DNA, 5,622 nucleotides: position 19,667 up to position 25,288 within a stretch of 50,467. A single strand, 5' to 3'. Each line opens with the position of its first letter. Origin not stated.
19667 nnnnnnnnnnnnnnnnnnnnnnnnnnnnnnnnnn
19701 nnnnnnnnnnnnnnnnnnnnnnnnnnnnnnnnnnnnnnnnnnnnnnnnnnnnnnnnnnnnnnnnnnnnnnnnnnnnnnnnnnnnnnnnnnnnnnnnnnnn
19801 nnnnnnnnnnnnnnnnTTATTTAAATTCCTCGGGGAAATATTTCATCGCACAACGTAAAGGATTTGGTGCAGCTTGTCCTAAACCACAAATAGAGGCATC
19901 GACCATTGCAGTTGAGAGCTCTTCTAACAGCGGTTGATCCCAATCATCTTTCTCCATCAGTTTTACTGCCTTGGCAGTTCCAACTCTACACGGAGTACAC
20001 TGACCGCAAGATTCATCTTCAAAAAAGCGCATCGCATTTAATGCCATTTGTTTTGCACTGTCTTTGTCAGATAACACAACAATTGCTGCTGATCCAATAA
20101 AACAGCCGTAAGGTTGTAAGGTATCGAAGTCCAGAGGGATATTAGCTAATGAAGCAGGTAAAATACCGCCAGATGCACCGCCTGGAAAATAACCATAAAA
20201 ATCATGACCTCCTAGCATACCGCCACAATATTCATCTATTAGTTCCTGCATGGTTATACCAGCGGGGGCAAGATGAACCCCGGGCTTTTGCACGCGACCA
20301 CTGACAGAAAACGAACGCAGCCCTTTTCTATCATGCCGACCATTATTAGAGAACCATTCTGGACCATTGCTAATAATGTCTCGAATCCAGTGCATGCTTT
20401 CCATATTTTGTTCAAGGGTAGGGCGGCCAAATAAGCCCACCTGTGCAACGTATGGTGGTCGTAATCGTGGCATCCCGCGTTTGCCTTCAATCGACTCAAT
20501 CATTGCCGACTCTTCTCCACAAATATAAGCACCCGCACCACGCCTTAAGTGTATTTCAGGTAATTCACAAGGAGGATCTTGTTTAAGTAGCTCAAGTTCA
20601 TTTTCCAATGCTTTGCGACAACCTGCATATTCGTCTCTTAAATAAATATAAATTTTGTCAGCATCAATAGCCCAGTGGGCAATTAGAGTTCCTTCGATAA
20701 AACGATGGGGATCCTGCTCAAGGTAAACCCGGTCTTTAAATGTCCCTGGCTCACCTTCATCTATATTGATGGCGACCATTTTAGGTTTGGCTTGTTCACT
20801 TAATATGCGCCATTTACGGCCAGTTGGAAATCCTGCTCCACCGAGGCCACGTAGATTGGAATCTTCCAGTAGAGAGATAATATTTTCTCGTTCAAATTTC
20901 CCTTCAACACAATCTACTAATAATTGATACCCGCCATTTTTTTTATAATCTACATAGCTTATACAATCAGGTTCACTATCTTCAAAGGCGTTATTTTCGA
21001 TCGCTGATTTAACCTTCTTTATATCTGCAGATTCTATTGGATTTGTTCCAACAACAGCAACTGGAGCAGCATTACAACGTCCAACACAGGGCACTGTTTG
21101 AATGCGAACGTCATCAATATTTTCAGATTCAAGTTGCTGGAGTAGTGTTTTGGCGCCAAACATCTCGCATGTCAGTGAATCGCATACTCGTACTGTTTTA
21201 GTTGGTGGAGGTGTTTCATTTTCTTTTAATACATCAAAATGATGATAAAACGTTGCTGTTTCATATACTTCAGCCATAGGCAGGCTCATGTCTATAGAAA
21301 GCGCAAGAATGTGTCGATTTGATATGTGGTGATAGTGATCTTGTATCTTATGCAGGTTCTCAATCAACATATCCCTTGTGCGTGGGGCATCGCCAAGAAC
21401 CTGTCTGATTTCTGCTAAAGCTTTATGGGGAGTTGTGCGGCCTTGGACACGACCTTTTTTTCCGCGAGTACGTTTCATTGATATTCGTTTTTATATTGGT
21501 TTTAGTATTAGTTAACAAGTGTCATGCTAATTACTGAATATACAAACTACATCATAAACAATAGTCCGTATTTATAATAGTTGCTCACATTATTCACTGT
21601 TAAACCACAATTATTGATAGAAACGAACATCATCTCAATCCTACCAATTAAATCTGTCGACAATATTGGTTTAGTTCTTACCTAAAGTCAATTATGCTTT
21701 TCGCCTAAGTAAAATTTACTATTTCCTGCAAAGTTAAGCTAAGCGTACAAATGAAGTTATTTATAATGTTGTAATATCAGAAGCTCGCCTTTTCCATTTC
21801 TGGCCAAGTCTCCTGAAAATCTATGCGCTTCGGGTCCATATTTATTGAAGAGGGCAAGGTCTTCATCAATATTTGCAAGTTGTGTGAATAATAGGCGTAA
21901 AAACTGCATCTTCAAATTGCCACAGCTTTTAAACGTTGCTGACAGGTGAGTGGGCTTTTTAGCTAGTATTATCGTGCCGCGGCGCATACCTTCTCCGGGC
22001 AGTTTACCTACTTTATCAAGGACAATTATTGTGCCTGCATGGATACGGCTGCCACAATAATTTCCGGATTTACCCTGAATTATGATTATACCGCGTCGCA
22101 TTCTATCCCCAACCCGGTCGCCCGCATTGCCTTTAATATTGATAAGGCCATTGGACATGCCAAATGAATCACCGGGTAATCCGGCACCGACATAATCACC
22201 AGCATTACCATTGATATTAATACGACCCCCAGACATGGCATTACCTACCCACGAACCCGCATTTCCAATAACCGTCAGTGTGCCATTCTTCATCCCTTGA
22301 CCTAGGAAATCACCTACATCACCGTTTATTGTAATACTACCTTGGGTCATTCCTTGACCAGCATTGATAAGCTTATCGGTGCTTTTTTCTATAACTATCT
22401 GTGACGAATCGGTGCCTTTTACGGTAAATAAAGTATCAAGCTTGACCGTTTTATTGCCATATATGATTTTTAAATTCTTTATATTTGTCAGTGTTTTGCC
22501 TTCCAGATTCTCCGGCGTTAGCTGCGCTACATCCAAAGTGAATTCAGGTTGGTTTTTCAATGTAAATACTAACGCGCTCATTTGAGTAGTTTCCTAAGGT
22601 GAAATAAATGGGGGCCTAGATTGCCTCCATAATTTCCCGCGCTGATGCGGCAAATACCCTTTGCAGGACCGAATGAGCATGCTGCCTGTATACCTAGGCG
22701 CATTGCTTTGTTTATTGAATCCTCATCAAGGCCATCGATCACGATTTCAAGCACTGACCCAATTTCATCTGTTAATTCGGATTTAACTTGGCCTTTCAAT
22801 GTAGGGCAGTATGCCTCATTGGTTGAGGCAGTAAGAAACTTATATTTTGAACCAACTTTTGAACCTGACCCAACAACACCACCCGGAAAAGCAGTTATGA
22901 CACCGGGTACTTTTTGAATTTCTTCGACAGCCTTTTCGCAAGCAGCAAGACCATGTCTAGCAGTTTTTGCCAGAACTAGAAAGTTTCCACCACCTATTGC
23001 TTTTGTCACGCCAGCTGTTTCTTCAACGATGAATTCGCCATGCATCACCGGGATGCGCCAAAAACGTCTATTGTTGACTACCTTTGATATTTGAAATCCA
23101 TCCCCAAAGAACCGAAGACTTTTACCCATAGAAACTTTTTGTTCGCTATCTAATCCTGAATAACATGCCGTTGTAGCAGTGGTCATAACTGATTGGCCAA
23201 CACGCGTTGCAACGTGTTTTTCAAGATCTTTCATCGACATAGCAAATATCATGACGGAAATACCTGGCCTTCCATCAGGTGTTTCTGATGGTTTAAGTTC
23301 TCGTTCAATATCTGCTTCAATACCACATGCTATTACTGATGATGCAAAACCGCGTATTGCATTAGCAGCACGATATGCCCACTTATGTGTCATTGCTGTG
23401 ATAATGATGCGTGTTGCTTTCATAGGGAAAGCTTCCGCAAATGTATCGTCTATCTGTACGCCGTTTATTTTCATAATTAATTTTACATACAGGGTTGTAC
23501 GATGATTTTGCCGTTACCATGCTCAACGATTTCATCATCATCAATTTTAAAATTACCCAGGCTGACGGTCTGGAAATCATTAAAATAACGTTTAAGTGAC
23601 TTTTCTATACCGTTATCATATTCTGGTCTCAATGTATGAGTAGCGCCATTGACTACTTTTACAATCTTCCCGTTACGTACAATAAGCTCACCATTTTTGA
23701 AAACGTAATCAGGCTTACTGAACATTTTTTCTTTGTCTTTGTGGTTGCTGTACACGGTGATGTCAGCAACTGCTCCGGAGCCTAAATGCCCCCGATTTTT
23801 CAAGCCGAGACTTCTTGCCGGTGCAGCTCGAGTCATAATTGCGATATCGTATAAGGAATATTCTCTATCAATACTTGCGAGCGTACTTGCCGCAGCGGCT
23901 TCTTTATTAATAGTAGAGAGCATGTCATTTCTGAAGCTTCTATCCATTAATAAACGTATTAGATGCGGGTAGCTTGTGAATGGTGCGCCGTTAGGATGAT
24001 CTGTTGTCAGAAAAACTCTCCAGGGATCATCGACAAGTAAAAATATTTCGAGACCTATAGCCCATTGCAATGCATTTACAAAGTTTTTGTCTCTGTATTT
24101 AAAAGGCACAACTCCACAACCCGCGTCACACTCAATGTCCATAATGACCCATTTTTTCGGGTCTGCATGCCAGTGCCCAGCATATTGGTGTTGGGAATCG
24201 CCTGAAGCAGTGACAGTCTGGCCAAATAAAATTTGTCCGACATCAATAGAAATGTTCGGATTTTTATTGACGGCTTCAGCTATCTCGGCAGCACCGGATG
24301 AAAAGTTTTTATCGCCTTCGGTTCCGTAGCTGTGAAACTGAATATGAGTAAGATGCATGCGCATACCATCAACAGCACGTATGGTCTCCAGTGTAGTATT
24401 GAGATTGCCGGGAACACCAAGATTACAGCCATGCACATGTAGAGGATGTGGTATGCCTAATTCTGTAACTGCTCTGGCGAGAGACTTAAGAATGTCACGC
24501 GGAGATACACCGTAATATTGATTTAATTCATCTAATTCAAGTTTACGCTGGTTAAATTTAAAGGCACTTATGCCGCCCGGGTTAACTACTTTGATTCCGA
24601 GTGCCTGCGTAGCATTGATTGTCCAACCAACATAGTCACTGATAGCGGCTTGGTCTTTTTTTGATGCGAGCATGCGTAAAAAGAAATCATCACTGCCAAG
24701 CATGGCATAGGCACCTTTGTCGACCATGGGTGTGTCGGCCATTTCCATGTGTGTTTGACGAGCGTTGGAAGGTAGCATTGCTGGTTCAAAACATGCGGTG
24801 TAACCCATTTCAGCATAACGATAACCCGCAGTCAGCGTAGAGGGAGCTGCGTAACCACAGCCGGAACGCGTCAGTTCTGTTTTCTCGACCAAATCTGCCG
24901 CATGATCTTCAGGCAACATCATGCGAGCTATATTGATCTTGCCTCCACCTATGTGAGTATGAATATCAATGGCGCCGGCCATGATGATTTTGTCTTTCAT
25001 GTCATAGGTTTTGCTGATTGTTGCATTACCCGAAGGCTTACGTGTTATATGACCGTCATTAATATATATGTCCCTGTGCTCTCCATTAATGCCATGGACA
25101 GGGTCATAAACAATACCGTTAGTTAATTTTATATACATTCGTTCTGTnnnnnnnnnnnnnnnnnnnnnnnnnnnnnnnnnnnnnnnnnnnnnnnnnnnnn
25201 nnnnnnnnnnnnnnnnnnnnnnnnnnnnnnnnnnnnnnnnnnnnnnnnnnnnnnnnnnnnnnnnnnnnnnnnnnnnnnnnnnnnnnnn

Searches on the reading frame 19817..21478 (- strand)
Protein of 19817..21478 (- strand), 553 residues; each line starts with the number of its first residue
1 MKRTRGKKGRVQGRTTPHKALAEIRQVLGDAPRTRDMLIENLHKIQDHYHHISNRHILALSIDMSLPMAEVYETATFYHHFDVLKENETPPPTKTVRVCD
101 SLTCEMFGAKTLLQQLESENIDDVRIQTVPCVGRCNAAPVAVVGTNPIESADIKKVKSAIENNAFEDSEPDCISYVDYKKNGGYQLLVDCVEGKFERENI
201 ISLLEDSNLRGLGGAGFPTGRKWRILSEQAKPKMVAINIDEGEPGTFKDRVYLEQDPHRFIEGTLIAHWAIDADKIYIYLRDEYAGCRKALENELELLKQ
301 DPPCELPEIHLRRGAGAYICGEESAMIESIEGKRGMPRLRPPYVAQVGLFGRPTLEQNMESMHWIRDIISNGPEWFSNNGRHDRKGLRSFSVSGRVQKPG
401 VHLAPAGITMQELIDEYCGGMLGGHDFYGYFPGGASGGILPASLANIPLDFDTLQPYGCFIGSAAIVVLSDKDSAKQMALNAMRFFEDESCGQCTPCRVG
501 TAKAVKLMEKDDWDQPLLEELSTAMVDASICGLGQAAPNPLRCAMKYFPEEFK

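Call 16: search_protein_families(library=ncbifam, proteins=[window:19817-21478:-], max_evalue=0.00001)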
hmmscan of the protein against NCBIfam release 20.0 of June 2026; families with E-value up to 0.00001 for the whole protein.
window:19817-21478:- (553 aa): 13 families
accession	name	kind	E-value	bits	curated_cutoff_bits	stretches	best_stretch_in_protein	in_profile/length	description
TIGR01959.1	nuoF_fam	equivalog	2.8e-110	368.5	558.65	1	173-553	12-407/410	NADH-quinone oxidoreductase subunit NuoF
NF010120.0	PRK13596.1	equivalog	1e-94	317.6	389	1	195-551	38-412/433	NADH-quinone oxidoreductase subunit NuoF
NF008436.0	PRK11278.1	equivalog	1.5e-74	251.6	749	1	174-553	26-423/448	NADH-quinone oxidoreductase subunit NuoF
NF005722.0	PRK07539.1-2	equivalog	1.3e-15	57.8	141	1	20-162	9-155/157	NADH-quinone oxidoreductase subunit NuoE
NF005747.0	PRK07571.1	equivalog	4e-15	55.9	224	1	33-161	34-166/173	bidirectional hydrogenase complex protein HoxE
TIGR01958.1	nuoE_fam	subfamily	1.4e-14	54.5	142.4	1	33-161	13-145/148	NADH-quinone oxidoreductase subunit NuoE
NF004638.0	PRK05988.1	equivalog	1.5e-11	44.3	198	1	18-161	8-155/159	formate dehydrogenase subunit gamma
TIGR04481.1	PR_assoc_PrdC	equivalog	7.6e-10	38.1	490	1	197-337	73-202/425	proline reductase-associated electron transfer protein PrdC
TIGR01945.1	rnfC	subfamily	5.4e-09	35.1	245.95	1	190-296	114-219/435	RnfABCDGE type electron transport complex subunit C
NF003454.1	PRK05035.1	equivalog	6.3e-09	34.9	345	1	195-330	121-247/556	electron transport complex subunit RsxC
NF005725.0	PRK07539.1-5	equivalog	3.9e-08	33.2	220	1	19-161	20-169/174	NADH-quinone oxidoreductase subunit NuoE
NF005721.0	PRK07539.1-1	equivalog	2e-07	30.5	308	1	15-155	25-169/292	NADH-quinone oxidoreductase subunit NuoE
NF005724.0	PRK07539.1-4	equivalog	7.1e-06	26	280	0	35-161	39-170/240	NADH-quinone oxidoreductase subunit NuoE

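Call 17: search_protein_families(library=pfam, proteins=[window:19817-21478:-], max_evalue=0.0001)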
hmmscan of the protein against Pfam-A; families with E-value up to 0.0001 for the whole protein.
window:19817-21478:- (553 aa): 4 families
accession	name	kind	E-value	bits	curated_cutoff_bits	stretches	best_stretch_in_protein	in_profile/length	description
PF01512.22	Complex1_51K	-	5.4e-39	133.9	31.2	1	205-365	2-148/150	Nuo51 FMN-binding domain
PF10589.14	NADH_4Fe-4S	-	1.5e-22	79.7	23.5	1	478-553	2-83/85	NADH-ubiquinone oxidoreductase-F iron-sulfur binding region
PF01257.25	2Fe-2S_thioredx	-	2.5e-22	79.7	24.8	1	25-162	2-143/145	Thioredoxin-like [2Fe-2S] ferredoxin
PF10531.15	SLBB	-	2e-05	24.7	27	1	391-425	3-37/55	SLBB domain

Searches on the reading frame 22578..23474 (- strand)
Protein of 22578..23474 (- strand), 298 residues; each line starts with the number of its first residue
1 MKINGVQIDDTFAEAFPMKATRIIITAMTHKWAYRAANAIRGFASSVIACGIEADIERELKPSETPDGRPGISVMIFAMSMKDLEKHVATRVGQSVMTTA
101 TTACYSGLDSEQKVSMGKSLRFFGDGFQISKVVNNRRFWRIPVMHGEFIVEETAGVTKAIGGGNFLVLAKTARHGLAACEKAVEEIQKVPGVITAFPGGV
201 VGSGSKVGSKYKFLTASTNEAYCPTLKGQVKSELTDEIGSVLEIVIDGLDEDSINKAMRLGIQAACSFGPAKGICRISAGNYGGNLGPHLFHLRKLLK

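Call 4: search_protein_families(library=pfam, proteins=[window:22578-23474:-], max_evalue=0.01)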
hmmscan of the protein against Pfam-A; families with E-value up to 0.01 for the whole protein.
window:22578-23474:- (298 aa): 2 families
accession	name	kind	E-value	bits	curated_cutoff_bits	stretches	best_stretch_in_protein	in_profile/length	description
PF02741.20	FTR_C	-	2.4e-63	213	25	1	146-296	1-149/149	FTR, proximal lobe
PF01913.23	FTR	-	3e-60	202.7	27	1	1-143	1-142/142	Formylmethanofuran-tetrahydromethanopterin formyltransferase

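Call 5: search_protein_families(library=ncbifam, proteins=[window:22578-23474:-], max_evalue=0.01)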
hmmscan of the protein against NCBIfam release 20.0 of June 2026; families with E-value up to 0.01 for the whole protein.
window:22578-23474:- (298 aa): 2 families
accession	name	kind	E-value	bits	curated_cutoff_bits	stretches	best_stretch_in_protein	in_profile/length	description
NF002554.0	PRK02114.1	subfamily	7.9e-135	449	297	1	1-297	1-296/297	formylmethanofuran--tetrahydromethanopterin N-formyltransferase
TIGR03119.1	one_C_fhcD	equivalog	1.7e-128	428.1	292.6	1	8-296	1-288/288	formylmethanofuran--tetrahydromethanopterin N-formyltransferase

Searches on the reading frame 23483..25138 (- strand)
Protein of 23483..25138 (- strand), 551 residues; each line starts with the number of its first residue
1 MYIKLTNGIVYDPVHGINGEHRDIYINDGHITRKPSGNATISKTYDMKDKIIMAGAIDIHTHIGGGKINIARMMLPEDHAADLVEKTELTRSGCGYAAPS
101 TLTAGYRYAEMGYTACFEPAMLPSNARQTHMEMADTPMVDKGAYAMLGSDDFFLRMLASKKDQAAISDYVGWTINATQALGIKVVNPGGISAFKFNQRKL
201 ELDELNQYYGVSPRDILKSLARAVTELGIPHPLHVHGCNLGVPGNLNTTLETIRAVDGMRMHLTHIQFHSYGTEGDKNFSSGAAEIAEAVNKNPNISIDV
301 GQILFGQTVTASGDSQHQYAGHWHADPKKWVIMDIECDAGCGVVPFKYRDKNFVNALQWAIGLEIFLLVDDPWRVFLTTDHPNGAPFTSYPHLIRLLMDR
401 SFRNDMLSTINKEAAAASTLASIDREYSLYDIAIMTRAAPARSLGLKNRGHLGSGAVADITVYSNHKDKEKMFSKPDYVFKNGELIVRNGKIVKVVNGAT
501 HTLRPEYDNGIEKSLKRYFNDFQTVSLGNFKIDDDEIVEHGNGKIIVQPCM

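Call 4: search_protein_families(library=pfam, proteins=[window:23483-25138:-], max_evalue=0.01)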
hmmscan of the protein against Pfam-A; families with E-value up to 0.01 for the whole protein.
window:23483-25138:- (551 aa): 2 families
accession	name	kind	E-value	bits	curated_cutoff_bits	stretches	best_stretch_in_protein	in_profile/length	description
PF07969.17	Amidohydro_3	-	3.6e-49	169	29.7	1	44-484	2-469/472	Amidohydrolase family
PF01979.26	Amidohydro_1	-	1e-05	25.4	25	0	374-484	244-343/345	Amidohydrolase family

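Call 5: search_protein_families(library=ncbifam, proteins=[window:23483-25138:-], max_evalue=0.01)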
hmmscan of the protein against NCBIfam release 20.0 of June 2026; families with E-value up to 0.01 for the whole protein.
window:23483-25138:- (551 aa): 31 families (the best 25 are shown)
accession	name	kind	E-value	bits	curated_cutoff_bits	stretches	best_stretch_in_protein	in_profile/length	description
TIGR03121.1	one_C_dehyd_A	equivalog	4e-235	781.3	392.75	1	3-538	2-553/556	formylmethanofuran dehydrogenase subunit A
NF042911.1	FMH_DH_FwdA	exception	4.3e-154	514.1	950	1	5-537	4-558/569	tungsten-dependent formylmethanofuran dehydrogenase subunit FwdA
NF006689.0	PRK09237.1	equivalog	2.7e-12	46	371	2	5-63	7-66/383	amidohydrolase/deacetylase family metallohydrolase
NF005759.0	PRK07583.1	equivalog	2.4e-08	33.1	403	1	21-68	40-89/438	cytosine deaminase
NF006560.0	PRK09061.1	subfamily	1.1e-06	27.3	340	1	5-62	30-86/517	amidohydrolase family protein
TIGR02318.1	phosphono_phnM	equivalog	1.6e-06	27.3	390.55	1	417-472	310-364/376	phosphonate metabolism protein PhnM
TIGR03178.1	allantoinase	equivalog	5.3e-06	25.5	357.85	0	423-467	343-387/441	allantoinase AllB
NF004839.0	PRK06189.1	equivalog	6.7e-06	25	631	1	420-478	346-408/451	allantoinase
TIGR00857.1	pyrC_multi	subfamily_domain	8e-06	25.1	279.05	0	410-467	313-371/412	dihydroorotase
NF002668.0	PRK02382.1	equivalog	3e-05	22.9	452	0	18-63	10-57/436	dihydroorotase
TIGR03583.1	EF_0837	hypoth_equivalog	5.1e-05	22.5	432.15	0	427-474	293-340/365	amidohydrolase/deacetylase family metallohydrolase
NF011984.0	PRK15446.1-5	equivalog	7.8e-05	21.6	260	0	419-465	316-361/379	alpha-D-ribose 1-methylphosphonate 5-triphosphate diphosphatase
NF005791.0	PRK07627.1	equivalog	9.4e-05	21.5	442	0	1-63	1-64/425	dihydroorotase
NF006844.0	PRK09357.2-5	equivalog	0.00011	21.3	701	0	3-63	4-64/422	dihydroorotase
TIGR00221.1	nagA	equivalog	0.00018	20.6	225.65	0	426-465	328-368/380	N-acetylglucosamine-6-phosphate deacetylase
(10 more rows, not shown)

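Call 85: search_solved_structures(query=window:23483-25138:-, max_evalue=1e-20)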
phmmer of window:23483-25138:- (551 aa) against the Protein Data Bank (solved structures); distinct sequences matched with E-value up to 1e-20: 6.
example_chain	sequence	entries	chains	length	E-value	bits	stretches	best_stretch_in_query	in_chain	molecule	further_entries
6s6y_A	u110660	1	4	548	3.1e-130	438.8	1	4-539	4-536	Formylmethanofuran dehydrogenase subunit A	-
8rja_A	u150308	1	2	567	4.8e-125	421.6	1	5-540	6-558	Formylmethanofuran dehydrogenase subunit A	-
9sfi_P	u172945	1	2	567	1.8e-123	416.4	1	5-534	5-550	Formylmethanofuran dehydrogenase subunit A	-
9sw6_I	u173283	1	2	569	6.4e-121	408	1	5-537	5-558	Tungsten formylmethanofuran dehydrogenase, subunit A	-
5t5i_A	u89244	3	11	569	1.5e-120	406.8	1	5-538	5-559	Tungsten formylmethanofuran dehydrogenase subunit fwdA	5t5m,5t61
7bkb_G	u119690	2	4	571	7.7e-112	378.1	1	5-537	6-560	Formylmethanofuran dehydrogenase, subunit A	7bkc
